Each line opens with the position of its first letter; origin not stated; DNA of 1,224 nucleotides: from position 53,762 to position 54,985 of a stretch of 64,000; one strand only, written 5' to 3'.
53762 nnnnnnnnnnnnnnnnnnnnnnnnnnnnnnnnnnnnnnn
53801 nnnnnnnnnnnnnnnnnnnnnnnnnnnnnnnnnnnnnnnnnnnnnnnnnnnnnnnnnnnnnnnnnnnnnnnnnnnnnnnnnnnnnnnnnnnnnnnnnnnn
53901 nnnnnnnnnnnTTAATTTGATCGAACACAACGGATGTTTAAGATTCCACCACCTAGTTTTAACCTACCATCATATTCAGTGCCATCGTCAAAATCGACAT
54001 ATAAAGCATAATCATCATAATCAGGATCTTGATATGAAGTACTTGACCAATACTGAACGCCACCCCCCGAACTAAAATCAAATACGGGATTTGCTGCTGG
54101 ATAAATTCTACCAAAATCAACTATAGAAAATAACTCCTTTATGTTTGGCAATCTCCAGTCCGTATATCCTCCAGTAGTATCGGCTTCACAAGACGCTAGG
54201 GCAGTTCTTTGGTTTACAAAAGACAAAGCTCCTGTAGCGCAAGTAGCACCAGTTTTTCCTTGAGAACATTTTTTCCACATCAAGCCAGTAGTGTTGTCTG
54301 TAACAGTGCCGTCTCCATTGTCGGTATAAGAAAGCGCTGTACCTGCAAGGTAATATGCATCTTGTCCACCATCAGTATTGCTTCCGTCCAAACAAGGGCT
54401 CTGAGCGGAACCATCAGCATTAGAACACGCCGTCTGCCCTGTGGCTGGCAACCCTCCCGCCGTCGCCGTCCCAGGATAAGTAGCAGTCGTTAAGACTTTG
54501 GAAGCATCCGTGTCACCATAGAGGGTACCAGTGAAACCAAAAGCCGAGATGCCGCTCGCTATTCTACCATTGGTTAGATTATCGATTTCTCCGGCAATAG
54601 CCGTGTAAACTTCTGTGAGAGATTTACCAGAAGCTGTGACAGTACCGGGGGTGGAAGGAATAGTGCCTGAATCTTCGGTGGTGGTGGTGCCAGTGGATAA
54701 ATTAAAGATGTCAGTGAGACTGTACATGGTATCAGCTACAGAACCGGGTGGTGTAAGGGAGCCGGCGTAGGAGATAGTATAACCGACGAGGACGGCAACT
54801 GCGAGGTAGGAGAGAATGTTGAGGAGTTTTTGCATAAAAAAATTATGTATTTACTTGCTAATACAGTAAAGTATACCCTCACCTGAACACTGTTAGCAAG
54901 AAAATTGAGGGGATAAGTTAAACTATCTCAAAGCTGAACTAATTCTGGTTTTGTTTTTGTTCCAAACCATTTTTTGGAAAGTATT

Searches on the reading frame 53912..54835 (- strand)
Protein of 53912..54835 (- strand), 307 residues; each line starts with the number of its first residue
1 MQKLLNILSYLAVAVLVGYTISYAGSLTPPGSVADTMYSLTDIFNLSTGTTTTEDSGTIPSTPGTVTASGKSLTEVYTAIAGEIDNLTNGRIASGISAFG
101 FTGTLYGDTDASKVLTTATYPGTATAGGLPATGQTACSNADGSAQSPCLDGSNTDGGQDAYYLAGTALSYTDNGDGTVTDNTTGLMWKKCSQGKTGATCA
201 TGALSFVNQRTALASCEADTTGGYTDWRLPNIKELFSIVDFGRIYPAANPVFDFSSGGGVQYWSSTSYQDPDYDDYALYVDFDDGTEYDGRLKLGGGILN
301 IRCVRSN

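Call 41: search_protein_families(library=pfam, proteins=[window:53912-54835:-], max_evalue=0.01)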
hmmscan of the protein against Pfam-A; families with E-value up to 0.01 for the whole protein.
window:53912-54835:- (307 aa): 1 family
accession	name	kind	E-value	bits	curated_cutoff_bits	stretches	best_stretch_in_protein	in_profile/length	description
PF07603.17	Lcl_C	-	2.1e-26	92.9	34.9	1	176-305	1-117/117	Lcl C-terminal domain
